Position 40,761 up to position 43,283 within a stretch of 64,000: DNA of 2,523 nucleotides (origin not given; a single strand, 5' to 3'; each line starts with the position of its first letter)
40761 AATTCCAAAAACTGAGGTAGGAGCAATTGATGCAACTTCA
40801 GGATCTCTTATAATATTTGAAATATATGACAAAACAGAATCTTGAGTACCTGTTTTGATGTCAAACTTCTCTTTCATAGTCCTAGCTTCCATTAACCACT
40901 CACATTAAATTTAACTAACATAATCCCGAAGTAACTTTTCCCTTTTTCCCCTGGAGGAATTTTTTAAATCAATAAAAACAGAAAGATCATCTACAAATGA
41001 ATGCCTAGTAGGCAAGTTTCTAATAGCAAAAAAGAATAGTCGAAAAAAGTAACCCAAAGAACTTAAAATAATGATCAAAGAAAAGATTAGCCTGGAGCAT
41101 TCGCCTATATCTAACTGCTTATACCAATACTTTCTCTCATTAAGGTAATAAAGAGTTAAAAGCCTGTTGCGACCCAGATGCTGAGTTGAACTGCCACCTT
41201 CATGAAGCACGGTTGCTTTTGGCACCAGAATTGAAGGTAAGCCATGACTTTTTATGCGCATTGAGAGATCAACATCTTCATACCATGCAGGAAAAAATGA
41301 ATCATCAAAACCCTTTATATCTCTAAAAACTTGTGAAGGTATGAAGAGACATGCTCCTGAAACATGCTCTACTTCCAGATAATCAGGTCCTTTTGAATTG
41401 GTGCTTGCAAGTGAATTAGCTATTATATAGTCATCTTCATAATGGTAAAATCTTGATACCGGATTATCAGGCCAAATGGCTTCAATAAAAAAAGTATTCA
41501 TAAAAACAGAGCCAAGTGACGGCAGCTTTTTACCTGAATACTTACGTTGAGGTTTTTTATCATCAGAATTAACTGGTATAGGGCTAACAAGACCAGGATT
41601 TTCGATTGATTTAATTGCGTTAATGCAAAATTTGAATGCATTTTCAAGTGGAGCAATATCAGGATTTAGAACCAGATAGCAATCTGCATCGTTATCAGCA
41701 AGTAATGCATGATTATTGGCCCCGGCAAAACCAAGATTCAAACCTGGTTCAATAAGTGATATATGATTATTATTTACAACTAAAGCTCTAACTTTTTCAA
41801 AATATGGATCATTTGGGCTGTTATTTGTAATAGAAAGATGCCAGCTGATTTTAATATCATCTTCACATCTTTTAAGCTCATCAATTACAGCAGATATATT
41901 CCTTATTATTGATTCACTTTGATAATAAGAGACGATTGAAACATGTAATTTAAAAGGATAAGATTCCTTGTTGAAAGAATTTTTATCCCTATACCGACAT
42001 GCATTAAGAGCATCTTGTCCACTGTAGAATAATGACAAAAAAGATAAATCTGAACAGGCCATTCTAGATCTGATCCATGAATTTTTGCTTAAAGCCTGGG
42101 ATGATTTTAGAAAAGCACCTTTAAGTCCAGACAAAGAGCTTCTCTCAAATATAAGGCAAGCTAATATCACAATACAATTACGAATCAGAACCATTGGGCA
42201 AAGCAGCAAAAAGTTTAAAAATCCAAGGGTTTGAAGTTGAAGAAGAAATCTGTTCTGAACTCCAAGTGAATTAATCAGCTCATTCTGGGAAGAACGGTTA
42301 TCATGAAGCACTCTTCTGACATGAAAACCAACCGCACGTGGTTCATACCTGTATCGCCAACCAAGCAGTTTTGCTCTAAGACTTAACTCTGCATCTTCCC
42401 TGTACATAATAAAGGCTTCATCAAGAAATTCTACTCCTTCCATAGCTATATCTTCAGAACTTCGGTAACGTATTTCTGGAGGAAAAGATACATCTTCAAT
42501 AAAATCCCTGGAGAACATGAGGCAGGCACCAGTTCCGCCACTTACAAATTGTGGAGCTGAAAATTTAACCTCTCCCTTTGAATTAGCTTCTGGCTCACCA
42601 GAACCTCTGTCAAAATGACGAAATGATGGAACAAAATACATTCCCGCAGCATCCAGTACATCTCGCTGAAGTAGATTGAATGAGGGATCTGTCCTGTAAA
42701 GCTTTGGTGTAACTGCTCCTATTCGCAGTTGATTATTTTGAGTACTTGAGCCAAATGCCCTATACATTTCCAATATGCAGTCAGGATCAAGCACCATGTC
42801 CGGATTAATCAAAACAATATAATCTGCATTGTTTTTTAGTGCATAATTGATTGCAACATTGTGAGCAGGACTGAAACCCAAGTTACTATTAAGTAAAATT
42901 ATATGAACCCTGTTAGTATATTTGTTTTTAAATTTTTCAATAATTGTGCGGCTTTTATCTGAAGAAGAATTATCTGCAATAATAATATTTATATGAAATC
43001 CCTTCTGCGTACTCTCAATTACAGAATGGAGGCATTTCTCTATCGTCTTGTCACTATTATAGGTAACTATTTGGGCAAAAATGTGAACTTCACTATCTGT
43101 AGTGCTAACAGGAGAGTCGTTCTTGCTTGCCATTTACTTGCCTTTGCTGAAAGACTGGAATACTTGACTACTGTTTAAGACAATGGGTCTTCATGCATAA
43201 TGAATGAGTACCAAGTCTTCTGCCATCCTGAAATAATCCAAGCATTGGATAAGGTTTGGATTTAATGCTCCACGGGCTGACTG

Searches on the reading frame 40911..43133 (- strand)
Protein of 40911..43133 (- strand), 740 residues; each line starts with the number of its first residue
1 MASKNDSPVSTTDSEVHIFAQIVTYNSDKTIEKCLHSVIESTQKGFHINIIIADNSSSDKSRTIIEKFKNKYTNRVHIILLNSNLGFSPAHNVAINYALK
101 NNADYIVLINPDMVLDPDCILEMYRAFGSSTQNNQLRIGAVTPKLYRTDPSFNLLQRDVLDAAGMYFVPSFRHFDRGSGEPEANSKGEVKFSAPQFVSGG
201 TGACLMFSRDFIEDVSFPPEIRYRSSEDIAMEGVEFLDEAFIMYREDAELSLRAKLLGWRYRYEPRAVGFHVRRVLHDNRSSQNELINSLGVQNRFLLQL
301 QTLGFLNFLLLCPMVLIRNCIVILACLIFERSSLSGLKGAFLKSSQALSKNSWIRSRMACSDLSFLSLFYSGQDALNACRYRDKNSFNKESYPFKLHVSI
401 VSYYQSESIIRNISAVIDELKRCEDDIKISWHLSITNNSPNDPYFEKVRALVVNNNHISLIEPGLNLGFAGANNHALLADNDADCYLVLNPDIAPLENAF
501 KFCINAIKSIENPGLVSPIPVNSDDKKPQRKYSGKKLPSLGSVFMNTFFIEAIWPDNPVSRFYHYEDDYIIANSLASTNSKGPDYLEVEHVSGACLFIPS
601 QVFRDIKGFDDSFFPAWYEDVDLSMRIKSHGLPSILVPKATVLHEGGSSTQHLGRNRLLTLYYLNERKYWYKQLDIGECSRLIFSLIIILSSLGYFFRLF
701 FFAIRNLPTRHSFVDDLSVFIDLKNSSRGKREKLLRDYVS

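Call 22: find_encoding_contigs(protein=window:40911-43133:-, flank=10000, max_places=3)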
Protein window:40911-43133:- (740 aa): 6 contigs read that carry it; 3 places shown.
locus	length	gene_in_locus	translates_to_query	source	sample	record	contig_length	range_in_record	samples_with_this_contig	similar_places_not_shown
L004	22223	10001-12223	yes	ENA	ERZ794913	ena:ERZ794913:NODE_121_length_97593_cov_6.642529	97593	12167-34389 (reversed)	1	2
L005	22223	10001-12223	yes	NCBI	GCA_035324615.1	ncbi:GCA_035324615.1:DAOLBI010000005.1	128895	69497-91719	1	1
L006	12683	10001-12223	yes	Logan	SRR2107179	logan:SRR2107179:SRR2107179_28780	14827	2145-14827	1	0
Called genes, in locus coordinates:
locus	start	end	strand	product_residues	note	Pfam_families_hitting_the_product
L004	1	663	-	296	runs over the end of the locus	PF07719:TPR_2 (faint), PF12895:ANAPC3 (faint), PF13176:TPR_7 (faint), PF13181:TPR_8 (faint), PF13424:TPR_12 (weak), PF13432:TPR_16 (weak), PF00515:TPR_1 (faint), PF14559:TPR_19 (weak), +4 more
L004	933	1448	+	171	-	-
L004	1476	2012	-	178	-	PF03748:FliL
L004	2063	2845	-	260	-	PF00535:Glycos_transf_2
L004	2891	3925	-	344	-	PF01073:3Beta_HSD (faint), PF01370:Epimerase, PF07993:NAD_binding_4 (faint), PF16363:GDP_Man_Dehyd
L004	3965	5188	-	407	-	PF03721:UDPG_MGDP_dh_N, PF00984:UDPG_MGDP_dh, PF03720:UDPG_MGDP_dh_C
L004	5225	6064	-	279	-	PF13489:Methyltransf_23, PF08241:Methyltransf_11, PF08242:Methyltransf_12, PF13649:Methyltransf_25 (weak)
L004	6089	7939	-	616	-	PF13692:Glyco_trans_1_4 (weak), PF13524:Glyco_trans_1_2, PF00534:Glycos_transf_1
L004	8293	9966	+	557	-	-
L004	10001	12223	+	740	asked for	PF00535:Glycos_transf_2, PF13641:Glyco_tranf_2_3 (weak), PF13632:Glyco_trans_2_3 (weak)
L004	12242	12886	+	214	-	-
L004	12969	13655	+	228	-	PF22741:PTP-NADK (weak), PF03162:Y_phosphatase2 (faint), PF13350:Y_phosphatase3, PF22784:PTP-SAK, PF00782:DSPc (weak)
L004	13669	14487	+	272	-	PF00215:OMPdecase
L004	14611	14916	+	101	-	PF00253:Ribosomal_S14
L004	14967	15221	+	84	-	PF01197:Ribosomal_L31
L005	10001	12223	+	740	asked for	PF00535:Glycos_transf_2, PF13641:Glyco_tranf_2_3 (weak), PF13632:Glyco_trans_2_3 (weak)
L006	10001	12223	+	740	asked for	PF00535:Glycos_transf_2, PF13641:Glyco_tranf_2_3 (weak), PF13632:Glyco_trans_2_3 (weak)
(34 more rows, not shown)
